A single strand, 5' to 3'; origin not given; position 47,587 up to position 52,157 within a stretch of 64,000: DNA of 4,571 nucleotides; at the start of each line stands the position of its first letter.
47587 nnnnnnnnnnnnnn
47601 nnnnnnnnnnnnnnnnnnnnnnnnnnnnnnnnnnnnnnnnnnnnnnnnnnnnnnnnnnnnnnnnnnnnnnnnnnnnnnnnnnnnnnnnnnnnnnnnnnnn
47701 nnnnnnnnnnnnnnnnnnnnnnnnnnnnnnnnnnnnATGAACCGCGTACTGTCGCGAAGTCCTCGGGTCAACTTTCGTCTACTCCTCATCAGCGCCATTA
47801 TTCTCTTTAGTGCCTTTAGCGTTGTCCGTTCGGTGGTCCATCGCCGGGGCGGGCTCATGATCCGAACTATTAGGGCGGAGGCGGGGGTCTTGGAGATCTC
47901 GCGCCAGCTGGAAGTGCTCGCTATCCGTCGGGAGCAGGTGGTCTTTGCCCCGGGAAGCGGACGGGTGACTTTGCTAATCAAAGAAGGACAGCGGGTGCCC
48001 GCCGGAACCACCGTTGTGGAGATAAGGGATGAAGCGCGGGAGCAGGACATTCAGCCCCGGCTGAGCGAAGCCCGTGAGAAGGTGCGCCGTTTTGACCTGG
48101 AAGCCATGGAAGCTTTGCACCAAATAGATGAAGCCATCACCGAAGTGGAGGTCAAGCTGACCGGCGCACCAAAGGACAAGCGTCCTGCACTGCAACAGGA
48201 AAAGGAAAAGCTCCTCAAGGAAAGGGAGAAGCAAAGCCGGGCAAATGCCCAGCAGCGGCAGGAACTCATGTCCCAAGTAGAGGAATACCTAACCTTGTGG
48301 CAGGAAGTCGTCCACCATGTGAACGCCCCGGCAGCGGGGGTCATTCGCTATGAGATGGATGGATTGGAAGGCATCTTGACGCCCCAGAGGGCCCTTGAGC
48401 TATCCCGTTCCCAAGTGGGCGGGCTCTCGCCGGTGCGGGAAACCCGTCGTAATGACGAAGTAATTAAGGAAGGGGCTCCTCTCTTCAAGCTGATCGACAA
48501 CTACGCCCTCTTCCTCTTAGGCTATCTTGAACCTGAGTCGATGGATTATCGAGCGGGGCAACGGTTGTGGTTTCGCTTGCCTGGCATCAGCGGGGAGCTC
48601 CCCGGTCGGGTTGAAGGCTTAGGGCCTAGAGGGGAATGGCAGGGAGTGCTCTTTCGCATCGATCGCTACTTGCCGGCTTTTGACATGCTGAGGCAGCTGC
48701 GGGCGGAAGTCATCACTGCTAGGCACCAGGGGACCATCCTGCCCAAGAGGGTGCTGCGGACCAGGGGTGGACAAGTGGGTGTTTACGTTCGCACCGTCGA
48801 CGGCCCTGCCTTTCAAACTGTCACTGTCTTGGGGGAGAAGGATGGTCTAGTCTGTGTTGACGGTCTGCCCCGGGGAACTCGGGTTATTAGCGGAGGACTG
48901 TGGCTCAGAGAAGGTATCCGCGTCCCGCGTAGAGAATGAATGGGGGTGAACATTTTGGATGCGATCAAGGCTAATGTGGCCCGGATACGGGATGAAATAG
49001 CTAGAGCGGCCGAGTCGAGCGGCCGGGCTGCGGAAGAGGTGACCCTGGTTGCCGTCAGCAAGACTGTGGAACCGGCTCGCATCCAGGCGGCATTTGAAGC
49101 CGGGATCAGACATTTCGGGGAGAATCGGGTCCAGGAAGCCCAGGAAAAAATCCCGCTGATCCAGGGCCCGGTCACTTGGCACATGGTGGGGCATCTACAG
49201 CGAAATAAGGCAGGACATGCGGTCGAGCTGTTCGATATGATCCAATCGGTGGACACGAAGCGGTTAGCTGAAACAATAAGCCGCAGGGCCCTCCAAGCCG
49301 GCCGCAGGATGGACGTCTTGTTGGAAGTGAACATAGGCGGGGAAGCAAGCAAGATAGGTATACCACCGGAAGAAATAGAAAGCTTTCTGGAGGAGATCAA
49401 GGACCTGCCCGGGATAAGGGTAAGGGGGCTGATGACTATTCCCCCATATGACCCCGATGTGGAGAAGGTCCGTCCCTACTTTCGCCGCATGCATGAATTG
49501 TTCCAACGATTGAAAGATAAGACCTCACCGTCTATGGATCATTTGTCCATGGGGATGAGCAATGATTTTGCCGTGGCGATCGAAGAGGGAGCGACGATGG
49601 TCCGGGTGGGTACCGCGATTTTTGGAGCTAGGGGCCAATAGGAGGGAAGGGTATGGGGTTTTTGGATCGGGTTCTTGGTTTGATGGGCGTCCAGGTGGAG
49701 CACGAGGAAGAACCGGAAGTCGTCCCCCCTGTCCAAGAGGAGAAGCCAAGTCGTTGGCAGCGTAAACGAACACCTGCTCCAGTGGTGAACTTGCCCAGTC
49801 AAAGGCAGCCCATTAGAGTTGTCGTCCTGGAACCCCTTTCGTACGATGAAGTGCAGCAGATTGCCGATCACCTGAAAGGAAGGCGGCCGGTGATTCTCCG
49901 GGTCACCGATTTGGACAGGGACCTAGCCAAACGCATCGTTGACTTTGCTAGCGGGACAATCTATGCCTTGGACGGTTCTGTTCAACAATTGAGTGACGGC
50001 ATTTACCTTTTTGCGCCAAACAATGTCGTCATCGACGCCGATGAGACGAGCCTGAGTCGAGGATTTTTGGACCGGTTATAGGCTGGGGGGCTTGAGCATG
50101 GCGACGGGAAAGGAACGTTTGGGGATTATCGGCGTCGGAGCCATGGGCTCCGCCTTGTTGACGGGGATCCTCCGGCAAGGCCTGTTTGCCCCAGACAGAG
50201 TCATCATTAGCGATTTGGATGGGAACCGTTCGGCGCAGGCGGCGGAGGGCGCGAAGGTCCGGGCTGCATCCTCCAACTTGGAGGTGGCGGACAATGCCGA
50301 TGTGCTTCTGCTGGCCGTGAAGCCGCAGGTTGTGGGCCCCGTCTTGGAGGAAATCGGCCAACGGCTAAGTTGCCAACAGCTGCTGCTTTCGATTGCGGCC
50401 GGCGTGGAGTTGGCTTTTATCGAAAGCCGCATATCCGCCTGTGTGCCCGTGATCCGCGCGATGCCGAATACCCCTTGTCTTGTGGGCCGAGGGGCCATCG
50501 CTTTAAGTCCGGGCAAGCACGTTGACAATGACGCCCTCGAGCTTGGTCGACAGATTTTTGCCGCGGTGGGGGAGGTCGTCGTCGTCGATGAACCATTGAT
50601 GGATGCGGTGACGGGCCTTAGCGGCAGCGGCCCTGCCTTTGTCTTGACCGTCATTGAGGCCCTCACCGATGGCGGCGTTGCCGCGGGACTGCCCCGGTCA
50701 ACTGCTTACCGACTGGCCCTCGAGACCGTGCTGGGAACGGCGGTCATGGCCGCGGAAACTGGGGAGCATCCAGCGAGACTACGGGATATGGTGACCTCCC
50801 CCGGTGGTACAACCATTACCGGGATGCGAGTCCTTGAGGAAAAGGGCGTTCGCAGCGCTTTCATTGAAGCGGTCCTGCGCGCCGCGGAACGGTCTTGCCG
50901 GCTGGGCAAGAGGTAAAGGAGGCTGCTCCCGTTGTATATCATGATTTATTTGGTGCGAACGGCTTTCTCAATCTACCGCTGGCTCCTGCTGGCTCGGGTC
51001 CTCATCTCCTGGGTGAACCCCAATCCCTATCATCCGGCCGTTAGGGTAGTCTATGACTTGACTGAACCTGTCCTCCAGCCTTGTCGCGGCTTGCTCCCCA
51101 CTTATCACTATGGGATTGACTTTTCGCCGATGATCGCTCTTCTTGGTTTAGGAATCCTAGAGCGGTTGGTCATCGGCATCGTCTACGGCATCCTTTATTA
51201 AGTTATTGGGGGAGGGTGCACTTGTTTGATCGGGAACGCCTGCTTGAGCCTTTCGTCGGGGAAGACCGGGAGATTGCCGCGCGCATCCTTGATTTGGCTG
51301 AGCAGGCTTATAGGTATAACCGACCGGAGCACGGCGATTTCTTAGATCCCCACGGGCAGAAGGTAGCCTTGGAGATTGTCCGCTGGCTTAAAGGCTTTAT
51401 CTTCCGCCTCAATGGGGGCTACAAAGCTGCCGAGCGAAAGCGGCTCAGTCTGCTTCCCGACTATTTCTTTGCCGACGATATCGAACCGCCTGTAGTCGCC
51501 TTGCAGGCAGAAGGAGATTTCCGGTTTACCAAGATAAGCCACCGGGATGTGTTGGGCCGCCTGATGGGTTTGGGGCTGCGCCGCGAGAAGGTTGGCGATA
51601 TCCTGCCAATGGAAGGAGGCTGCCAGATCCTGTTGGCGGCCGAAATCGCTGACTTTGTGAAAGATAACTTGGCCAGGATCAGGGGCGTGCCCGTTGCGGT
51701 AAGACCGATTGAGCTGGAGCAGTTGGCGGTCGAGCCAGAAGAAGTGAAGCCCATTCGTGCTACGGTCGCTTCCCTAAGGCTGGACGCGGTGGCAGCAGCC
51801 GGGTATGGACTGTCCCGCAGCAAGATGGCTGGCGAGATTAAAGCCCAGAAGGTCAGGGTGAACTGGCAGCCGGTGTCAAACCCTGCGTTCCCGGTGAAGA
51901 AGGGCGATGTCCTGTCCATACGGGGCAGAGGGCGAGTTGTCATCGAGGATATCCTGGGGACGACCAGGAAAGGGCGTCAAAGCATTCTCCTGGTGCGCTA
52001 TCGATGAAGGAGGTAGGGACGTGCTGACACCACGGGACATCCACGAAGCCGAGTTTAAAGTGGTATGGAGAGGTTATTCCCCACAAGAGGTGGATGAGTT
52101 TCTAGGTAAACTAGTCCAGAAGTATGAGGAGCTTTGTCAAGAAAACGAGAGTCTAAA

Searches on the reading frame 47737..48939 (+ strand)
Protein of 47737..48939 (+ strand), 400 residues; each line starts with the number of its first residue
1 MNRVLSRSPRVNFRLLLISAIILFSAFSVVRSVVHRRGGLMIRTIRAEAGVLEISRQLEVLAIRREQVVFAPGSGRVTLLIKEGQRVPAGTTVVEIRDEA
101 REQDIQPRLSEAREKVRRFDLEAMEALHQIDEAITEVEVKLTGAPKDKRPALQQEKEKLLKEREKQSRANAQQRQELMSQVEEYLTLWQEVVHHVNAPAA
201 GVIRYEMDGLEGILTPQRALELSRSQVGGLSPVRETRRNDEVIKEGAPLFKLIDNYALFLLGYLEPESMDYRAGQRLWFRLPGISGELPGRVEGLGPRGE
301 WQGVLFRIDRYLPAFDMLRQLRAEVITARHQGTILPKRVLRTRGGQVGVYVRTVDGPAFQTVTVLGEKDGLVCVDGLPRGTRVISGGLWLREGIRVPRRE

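Call 64: search_protein_families(library=pfam, proteins=[window:47737-48939:+], max_evalue=0.0001)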
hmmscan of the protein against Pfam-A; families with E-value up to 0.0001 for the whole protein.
window:47737-48939:+ (400 aa): 1 family
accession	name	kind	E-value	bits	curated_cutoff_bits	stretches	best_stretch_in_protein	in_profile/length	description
PF12700.13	HlyD_2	-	6.6e-33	114.5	25.1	1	10-374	12-384/416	HlyD family secretion protein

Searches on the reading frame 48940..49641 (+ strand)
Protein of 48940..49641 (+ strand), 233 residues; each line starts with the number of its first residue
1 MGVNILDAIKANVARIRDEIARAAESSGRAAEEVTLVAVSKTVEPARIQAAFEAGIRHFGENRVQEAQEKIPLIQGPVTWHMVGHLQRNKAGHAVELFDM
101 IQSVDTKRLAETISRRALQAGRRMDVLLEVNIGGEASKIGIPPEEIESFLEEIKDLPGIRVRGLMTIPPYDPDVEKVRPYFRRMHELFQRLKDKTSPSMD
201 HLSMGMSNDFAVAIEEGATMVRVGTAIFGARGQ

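Call 64: search_protein_families(library=pfam, proteins=[window:48940-49641:+], max_evalue=0.0001)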
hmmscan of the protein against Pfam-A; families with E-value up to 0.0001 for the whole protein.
window:48940-49641:+ (233 aa): 1 family
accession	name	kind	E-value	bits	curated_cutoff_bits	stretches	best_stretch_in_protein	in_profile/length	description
PF01168.26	Ala_racemase_N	-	2.3e-29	103.1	24.1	1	6-231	3-219/220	Alanine racemase, N-terminal domain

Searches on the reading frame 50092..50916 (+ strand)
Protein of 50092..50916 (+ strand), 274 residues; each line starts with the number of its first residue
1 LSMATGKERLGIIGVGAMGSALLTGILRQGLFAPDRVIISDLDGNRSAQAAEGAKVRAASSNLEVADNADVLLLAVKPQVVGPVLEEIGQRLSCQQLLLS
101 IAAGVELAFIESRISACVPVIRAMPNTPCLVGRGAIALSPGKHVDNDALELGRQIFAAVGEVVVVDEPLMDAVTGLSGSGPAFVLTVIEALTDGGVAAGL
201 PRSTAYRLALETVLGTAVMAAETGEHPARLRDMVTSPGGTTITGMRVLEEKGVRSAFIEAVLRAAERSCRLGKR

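Call 64: search_protein_families(library=pfam, proteins=[window:50092-50916:+], max_evalue=0.0001)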
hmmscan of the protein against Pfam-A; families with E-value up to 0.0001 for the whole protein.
window:50092-50916:+ (274 aa): 2 families
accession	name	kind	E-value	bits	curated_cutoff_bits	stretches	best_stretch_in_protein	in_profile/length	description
PF14748.11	P5CR_dimer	-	1.4e-40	138.2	25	1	167-269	1-103/105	Pyrroline-5-carboxylate reductase dimerisation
PF03807.23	F420_oxidored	-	1.7e-17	64.2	21.6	1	9-104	1-94/94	NADP oxidoreductase coenzyme F420-dependent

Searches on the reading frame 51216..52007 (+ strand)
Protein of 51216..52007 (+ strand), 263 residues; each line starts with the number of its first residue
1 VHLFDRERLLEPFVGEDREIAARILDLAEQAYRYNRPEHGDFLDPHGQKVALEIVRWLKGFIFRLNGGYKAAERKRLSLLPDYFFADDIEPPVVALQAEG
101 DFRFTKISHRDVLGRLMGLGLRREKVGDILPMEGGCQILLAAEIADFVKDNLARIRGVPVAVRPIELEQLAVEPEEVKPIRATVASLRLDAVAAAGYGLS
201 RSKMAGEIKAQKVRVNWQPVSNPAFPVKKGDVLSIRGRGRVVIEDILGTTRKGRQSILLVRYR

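Call 64: search_protein_families(library=pfam, proteins=[window:51216-52007:+], max_evalue=0.0001)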
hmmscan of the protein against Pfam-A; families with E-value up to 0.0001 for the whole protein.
window:51216-52007:+ (263 aa): 2 families
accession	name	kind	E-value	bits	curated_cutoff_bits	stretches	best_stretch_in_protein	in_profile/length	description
PF17774.7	YlmH_RBD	-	9.5e-17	61.6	23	1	101-168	16-83/84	Putative RNA-binding domain in YlmH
PF01479.30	S4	-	7.8e-11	42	22.8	1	188-233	2-48/48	S4 domain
